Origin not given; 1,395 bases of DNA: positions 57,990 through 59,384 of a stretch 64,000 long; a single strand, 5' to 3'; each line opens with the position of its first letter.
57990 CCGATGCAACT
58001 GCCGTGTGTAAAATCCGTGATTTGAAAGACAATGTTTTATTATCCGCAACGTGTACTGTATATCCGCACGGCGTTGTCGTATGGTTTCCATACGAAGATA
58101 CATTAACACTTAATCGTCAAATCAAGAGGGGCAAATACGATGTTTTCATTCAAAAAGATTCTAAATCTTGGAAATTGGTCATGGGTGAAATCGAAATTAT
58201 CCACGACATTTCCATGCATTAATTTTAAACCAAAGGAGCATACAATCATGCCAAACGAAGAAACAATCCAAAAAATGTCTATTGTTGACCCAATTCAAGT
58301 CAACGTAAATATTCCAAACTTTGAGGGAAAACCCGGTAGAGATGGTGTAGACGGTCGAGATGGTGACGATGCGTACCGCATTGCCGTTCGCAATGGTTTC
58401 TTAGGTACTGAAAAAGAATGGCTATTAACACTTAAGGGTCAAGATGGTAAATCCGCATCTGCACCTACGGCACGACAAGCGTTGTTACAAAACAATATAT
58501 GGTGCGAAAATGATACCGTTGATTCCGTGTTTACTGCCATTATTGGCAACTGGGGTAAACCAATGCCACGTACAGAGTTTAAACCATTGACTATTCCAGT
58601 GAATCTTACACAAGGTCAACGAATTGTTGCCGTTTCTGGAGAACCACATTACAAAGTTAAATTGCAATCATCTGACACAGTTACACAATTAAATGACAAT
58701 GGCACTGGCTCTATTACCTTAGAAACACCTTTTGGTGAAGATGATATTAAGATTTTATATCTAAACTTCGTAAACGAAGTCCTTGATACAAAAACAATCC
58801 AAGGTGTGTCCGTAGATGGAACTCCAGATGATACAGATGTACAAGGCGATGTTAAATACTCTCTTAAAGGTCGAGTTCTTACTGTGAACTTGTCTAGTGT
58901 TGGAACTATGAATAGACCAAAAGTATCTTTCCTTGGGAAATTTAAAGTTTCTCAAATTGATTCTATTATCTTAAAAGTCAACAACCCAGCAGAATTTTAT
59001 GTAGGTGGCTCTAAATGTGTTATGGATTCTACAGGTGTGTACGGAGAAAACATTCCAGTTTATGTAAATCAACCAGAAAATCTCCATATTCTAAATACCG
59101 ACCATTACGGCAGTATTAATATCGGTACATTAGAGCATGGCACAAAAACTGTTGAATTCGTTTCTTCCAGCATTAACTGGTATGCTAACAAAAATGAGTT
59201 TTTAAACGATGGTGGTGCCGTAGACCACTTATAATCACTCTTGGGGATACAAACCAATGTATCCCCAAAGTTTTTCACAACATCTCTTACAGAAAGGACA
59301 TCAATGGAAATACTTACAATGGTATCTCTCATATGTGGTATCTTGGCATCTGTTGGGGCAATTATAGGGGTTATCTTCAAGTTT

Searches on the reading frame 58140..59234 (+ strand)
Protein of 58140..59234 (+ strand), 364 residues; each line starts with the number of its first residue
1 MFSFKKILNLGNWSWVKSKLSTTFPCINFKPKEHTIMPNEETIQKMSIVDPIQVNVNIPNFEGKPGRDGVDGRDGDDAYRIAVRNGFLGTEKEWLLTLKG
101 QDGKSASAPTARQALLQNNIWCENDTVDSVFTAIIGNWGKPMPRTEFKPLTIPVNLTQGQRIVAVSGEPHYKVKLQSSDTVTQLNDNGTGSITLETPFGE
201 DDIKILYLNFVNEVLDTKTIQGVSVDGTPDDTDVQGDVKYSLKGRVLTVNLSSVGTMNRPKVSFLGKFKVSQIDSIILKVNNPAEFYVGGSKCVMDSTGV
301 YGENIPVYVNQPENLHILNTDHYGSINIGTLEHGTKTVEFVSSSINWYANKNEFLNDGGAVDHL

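Call 40: search_protein_families(library=phrogs, proteins=[window:58140-59234:+], max_evalue=0.001)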
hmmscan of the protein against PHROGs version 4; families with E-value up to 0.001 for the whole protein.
window:58140-59234:+ (364 aa): 10 families
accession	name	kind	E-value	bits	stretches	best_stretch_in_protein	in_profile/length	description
phrog_22483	-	unknown function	1.4e-48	166.7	1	49-351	8-291/306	-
phrog_25979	-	unknown function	7.6e-12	45.7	1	59-106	164-211/521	-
phrog_19976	-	tail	8.8e-12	46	1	56-107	90-141/256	tail assembly protein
phrog_14029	-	unknown function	1.1e-07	31.1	1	62-106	124-168/1115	-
phrog_13286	-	tail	1.7e-07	31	1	43-105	38-100/662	tail protein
phrog_5132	-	unknown function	8.9e-06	25.8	1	99-211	106-212/411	-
phrog_15433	-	tail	1.5e-05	24.7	1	70-107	71-108/798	tail sheath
phrog_15437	-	tail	7.1e-05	22.6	1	74-104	106-136/656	tail fiber protein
phrog_14726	-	tail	0.00013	21.8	1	75-107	124-156/537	tail fiber protein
phrog_19864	-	unknown function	0.00038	19.2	1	61-100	109-148/1268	-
